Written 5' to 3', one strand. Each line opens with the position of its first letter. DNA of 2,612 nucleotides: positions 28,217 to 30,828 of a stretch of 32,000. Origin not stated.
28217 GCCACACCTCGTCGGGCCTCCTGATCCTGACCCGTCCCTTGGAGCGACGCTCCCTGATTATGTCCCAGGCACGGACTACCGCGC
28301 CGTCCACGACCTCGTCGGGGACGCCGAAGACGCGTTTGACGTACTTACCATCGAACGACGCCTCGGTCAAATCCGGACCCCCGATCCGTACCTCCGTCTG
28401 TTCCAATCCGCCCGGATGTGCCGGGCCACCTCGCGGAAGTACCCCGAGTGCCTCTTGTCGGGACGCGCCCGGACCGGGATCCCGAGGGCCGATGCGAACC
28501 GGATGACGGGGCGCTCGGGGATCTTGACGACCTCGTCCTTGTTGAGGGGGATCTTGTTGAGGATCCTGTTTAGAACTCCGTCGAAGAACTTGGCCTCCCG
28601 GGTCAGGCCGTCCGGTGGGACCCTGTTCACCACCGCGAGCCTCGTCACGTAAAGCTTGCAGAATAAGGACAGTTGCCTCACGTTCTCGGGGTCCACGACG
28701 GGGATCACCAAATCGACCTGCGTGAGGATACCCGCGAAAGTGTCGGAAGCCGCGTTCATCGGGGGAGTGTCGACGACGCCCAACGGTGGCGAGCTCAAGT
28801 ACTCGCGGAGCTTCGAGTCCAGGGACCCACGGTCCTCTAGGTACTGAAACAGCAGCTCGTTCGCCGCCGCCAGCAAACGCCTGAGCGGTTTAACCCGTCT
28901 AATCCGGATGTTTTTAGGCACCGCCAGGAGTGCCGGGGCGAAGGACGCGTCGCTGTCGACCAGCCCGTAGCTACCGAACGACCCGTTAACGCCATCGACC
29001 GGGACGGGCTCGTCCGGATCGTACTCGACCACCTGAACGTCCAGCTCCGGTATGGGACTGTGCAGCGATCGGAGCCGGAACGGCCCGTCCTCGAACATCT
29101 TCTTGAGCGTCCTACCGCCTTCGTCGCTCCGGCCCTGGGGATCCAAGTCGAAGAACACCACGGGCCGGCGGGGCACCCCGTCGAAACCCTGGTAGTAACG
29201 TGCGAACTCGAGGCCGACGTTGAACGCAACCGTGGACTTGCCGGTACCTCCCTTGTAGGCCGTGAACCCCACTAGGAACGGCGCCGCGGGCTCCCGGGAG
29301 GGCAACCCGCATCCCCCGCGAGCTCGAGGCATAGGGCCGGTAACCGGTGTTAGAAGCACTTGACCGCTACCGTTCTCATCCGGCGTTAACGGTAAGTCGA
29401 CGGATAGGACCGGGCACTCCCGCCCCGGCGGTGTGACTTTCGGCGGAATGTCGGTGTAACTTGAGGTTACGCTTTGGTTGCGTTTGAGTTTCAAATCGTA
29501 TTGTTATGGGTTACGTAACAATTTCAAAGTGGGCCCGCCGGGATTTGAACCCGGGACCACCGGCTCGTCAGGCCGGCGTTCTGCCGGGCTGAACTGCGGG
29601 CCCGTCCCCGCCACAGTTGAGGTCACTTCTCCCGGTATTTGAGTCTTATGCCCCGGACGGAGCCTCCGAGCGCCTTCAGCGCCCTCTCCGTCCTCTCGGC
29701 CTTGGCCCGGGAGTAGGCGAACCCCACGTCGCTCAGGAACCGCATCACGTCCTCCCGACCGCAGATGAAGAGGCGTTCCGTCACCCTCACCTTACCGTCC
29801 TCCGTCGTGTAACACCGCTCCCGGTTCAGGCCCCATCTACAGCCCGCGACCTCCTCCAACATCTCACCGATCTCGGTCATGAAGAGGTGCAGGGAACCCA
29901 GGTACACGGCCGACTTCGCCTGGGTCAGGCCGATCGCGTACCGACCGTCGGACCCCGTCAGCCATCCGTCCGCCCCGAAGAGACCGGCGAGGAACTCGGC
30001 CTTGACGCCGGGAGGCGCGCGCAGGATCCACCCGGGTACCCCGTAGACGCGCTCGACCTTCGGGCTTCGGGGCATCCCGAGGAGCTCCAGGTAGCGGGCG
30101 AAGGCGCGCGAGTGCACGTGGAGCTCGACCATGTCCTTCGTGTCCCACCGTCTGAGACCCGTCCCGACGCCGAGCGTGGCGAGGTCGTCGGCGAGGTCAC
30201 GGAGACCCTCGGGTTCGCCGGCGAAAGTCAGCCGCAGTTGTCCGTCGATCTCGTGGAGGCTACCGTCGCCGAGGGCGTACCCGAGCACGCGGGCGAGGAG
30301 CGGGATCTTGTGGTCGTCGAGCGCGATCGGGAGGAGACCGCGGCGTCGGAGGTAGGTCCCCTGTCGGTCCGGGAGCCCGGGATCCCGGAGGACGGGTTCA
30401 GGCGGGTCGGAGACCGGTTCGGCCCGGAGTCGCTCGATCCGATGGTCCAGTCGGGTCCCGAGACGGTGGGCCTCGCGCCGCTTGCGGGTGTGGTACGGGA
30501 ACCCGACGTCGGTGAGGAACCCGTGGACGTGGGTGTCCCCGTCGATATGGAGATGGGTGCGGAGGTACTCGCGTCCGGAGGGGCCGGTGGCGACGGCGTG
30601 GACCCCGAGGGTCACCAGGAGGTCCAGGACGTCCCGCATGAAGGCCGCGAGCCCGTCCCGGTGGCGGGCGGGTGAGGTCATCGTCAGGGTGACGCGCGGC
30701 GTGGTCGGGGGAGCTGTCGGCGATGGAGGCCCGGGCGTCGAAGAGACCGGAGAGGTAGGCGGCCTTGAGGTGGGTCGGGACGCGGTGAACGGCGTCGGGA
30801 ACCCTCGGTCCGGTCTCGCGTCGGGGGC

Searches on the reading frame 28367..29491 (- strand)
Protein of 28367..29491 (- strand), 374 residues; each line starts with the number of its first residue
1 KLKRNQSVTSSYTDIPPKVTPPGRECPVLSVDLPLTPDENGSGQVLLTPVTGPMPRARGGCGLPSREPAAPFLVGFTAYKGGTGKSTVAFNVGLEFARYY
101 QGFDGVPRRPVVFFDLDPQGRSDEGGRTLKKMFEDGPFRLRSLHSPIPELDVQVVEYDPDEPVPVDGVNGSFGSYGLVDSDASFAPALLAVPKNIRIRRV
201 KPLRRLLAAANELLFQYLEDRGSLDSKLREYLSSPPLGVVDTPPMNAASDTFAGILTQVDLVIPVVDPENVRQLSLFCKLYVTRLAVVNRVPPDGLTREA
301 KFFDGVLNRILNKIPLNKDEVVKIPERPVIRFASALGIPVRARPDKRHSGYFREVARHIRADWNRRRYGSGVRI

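Call 38: search_protein_families(library=pfam, max_evalue=0.01, proteins=[window:28367-29491:-])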
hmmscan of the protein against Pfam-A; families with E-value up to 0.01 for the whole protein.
window:28367-29491:- (374 aa): 2 families
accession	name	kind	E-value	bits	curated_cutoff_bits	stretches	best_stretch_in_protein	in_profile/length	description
PF01656.29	CbiA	-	0.0013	19.1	25.4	1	76-217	3-54/125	CobQ/CobB/MinD/ParA nucleotide binding domain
PF13614.12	AAA_31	-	0.0069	16.8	27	0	75-125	5-47/177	AAA domain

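Call 57: search_protein_families(library=phrogs, max_evalue=0.01, proteins=[window:28367-29491:-])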
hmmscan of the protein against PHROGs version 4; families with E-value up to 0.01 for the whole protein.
window:28367-29491:- (374 aa): 1 family
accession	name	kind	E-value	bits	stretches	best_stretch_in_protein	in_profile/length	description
phrog_164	-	DNA, RNA and nucleotide metabolism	2.7e-06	27.7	1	74-120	227-265/500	ParA-like partition protein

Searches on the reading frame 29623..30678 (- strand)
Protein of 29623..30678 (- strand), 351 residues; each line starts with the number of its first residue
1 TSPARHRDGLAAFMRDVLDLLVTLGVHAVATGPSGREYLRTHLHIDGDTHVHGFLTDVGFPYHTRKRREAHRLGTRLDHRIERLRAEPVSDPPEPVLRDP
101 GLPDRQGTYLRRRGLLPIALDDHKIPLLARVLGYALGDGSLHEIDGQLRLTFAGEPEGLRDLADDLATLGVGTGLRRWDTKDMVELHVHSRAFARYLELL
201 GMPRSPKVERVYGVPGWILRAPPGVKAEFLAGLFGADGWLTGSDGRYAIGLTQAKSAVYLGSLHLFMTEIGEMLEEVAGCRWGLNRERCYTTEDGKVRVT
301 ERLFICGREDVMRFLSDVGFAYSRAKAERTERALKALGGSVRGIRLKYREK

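Call 38: search_protein_families(library=pfam, max_evalue=0.01, proteins=[window:29623-30678:-])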
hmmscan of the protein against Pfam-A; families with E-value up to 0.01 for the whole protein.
window:29623-30678:- (351 aa): 1 family
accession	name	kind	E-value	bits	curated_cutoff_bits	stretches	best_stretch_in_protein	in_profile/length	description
PF14528.11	LAGLIDADG_3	-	4.2e-11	43.4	22.5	1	225-319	2-82/82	LAGLIDADG-like domain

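Call 57: search_protein_families(library=phrogs, max_evalue=0.01, proteins=[window:29623-30678:-])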
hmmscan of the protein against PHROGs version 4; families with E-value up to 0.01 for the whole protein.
window:29623-30678:- (351 aa): 0 families
